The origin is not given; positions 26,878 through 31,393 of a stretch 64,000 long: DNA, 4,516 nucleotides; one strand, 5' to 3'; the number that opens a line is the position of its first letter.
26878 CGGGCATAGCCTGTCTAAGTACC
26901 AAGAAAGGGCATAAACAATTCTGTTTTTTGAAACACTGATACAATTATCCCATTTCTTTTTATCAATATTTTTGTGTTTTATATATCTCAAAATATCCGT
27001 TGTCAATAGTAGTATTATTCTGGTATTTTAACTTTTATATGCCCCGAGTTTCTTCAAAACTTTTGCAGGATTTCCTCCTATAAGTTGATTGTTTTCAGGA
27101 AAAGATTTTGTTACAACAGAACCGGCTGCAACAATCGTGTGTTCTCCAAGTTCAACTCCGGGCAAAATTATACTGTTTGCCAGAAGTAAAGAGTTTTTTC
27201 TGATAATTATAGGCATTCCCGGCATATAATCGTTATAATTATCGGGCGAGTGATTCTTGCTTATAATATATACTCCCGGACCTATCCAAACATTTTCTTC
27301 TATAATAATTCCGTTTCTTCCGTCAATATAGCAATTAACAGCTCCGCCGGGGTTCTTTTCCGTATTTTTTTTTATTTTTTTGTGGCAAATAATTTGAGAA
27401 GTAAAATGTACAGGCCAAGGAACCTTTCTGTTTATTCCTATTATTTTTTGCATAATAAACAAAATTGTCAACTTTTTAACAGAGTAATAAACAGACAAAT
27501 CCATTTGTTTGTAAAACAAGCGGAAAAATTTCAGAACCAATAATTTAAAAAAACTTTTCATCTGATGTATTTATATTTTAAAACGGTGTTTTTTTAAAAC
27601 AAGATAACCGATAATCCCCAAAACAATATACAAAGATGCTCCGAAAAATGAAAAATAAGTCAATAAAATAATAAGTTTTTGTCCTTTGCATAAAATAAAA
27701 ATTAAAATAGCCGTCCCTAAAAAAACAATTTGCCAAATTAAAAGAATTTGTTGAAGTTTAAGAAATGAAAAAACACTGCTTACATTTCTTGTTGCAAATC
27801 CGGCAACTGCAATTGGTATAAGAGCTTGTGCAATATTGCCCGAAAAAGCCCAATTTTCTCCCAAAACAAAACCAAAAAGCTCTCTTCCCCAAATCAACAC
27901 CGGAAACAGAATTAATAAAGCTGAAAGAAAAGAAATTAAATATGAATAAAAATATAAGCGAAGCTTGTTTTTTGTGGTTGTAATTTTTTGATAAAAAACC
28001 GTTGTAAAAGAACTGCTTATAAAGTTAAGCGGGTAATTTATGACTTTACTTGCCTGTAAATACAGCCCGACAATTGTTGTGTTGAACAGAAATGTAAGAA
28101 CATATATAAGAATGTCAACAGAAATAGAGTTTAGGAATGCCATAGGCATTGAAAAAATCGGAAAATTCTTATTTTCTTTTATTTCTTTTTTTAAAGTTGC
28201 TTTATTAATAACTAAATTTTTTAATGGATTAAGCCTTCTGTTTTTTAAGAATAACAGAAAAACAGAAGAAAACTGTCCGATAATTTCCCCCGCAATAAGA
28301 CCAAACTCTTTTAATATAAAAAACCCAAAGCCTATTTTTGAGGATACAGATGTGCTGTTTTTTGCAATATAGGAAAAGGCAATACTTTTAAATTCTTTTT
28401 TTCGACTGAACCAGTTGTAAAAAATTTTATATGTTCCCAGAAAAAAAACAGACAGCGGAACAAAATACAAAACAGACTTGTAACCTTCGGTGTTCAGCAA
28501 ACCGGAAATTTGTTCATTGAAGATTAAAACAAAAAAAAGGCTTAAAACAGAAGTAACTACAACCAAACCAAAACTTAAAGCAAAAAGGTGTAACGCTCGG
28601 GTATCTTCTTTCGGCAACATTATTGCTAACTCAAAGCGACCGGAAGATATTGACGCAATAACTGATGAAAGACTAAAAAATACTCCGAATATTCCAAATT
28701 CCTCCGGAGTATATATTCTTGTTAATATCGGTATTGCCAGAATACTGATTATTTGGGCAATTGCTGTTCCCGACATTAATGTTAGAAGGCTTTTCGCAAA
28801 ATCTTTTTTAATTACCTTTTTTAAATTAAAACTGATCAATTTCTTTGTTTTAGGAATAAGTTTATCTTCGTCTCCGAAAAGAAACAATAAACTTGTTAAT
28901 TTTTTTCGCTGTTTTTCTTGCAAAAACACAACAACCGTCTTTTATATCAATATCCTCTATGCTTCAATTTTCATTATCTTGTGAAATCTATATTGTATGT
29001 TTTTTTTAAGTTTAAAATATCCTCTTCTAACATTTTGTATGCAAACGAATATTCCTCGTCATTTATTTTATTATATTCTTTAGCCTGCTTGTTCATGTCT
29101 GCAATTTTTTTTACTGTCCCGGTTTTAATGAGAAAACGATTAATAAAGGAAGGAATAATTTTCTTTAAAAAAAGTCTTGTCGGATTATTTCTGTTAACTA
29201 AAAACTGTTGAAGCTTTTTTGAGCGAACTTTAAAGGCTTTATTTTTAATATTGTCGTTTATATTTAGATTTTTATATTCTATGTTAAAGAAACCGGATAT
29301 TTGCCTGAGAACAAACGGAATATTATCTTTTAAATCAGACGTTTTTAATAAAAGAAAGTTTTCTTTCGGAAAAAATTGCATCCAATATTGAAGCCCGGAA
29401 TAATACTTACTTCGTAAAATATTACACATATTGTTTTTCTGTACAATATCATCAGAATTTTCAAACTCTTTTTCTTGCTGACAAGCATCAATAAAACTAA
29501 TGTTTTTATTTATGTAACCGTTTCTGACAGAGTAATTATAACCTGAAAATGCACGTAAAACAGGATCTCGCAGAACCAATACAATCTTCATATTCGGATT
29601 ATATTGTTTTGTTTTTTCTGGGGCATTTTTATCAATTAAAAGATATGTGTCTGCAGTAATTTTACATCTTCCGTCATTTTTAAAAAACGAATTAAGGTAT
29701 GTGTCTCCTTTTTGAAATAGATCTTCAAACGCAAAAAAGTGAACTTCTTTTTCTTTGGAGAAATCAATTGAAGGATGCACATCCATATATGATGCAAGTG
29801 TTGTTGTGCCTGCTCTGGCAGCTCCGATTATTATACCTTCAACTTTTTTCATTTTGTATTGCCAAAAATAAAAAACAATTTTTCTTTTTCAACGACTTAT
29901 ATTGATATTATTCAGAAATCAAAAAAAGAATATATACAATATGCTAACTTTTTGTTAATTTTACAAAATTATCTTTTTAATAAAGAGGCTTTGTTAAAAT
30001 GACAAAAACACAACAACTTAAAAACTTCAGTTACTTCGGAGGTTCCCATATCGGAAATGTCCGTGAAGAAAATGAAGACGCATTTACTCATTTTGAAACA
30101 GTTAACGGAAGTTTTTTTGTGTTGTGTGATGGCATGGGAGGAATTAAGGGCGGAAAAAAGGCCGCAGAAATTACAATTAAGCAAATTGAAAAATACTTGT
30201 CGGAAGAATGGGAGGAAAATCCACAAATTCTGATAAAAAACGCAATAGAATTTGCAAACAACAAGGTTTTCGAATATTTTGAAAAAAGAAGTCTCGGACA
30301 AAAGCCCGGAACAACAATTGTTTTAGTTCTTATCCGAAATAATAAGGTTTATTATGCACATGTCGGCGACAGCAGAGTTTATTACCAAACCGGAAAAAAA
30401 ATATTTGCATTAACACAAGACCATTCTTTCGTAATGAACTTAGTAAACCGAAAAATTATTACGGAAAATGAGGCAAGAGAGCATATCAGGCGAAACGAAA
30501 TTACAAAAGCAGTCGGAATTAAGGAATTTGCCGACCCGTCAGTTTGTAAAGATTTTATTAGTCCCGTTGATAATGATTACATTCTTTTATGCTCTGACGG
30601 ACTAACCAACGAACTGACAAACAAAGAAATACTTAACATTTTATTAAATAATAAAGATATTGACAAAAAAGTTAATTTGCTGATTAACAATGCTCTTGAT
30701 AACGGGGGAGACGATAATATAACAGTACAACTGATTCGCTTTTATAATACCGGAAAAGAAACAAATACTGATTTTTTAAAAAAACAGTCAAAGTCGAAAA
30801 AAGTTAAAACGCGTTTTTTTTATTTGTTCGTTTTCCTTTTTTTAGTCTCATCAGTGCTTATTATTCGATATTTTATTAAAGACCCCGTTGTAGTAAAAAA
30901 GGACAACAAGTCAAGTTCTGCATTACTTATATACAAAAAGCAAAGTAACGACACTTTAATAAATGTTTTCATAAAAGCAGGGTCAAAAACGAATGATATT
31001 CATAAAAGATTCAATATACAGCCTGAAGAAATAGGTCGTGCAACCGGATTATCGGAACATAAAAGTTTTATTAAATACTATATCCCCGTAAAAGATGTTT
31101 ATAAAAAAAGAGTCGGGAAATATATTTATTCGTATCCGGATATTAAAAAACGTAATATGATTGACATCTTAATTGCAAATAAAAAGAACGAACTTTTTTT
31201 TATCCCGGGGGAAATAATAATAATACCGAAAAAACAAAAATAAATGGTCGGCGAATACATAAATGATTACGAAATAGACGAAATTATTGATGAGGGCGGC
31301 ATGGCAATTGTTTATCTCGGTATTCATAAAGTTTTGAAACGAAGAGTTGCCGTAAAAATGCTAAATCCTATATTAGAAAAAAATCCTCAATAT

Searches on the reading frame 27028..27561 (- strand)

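Call 29: search_protein_families(library=pfam, proteins=[window:27028-27561:-], max_evalue=0.00001)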
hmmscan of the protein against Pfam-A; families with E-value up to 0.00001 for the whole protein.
window:27028-27561:- (177 aa): 2 families
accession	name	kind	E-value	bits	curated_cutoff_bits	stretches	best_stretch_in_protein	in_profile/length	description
PF00132.30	Hexapep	-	5e-13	48.6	27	1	118-152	2-36/36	Bacterial transferase hexapeptide (six repeats)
PF14602.12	Hexapep_2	-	1.4e-08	34.8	27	0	117-152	1-34/34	Hexapeptide repeat of succinyl-transferase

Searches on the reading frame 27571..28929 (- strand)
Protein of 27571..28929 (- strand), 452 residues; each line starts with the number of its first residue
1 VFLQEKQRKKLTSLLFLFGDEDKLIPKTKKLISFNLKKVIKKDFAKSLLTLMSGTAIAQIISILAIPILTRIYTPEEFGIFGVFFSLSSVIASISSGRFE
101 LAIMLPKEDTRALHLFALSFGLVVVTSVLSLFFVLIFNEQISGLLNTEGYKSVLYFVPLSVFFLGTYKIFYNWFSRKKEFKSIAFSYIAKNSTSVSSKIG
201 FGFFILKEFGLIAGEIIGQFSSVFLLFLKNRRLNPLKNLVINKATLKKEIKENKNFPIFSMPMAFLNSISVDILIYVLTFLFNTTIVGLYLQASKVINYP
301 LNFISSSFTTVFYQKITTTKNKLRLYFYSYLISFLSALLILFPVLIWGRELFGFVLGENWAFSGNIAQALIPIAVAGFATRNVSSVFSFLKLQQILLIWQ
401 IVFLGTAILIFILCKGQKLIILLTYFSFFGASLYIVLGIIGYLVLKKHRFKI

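Call 29: search_protein_families(library=pfam, proteins=[window:27571-28929:-], max_evalue=0.00001)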
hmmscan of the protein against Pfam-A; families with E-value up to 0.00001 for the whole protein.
window:27571-28929:- (452 aa): 2 families
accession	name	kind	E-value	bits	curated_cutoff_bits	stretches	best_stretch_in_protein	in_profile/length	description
PF13440.11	Polysacc_synt_3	-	1.8e-16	60.7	23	1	68-361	1-289/293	Polysaccharide biosynthesis protein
PF01943.22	Polysacc_synt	-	6.5e-09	36.1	28.2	1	45-312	2-266/274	Polysaccharide biosynthesis protein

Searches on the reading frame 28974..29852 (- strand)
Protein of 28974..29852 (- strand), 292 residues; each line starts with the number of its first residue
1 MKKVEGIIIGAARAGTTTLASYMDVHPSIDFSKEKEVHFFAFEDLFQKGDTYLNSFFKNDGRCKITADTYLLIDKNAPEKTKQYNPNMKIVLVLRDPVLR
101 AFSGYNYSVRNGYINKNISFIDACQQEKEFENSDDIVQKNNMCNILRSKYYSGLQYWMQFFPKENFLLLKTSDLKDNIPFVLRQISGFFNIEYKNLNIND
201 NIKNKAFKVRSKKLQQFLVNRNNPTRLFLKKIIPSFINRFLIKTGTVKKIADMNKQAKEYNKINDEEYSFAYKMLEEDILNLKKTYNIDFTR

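Call 30: search_protein_families(library=pfam, proteins=[window:28974-29852:-], max_evalue=0.00001)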
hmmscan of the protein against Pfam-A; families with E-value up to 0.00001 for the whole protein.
window:28974-29852:- (292 aa): 2 families
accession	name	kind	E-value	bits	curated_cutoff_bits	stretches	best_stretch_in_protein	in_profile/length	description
PF00685.33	Sulfotransfer_1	-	1.2e-14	54.8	22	1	7-213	5-203/255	Sulfotransferase domain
PF13469.12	Sulfotransfer_3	-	4.7e-08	34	27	0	7-44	3-41/216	Sulfotransferase family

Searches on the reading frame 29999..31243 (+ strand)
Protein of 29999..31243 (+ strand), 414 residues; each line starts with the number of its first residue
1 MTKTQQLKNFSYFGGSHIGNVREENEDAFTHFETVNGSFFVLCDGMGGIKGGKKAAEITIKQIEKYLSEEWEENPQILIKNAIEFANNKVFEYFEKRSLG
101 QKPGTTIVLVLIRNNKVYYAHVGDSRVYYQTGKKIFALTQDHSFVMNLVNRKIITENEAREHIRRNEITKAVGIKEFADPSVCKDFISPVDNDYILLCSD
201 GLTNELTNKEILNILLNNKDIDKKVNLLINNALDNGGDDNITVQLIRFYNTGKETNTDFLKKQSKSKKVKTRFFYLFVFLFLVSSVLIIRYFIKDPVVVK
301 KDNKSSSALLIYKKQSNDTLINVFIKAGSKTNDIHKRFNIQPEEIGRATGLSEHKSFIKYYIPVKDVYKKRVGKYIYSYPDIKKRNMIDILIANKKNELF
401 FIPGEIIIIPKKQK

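Call 30: search_protein_families(library=pfam, proteins=[window:29999-31243:+], max_evalue=0.00001)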
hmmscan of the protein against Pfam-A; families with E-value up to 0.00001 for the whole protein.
window:29999-31243:+ (414 aa): 2 families
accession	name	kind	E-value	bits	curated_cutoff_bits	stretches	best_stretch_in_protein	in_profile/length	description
PF13672.11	PP2C_2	-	5.9e-16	59.1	24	1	14-210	2-182/209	Protein phosphatase 2C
PF00481.26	PP2C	-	2.7e-15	57.2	20.3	1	14-240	4-254/255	Protein phosphatase 2C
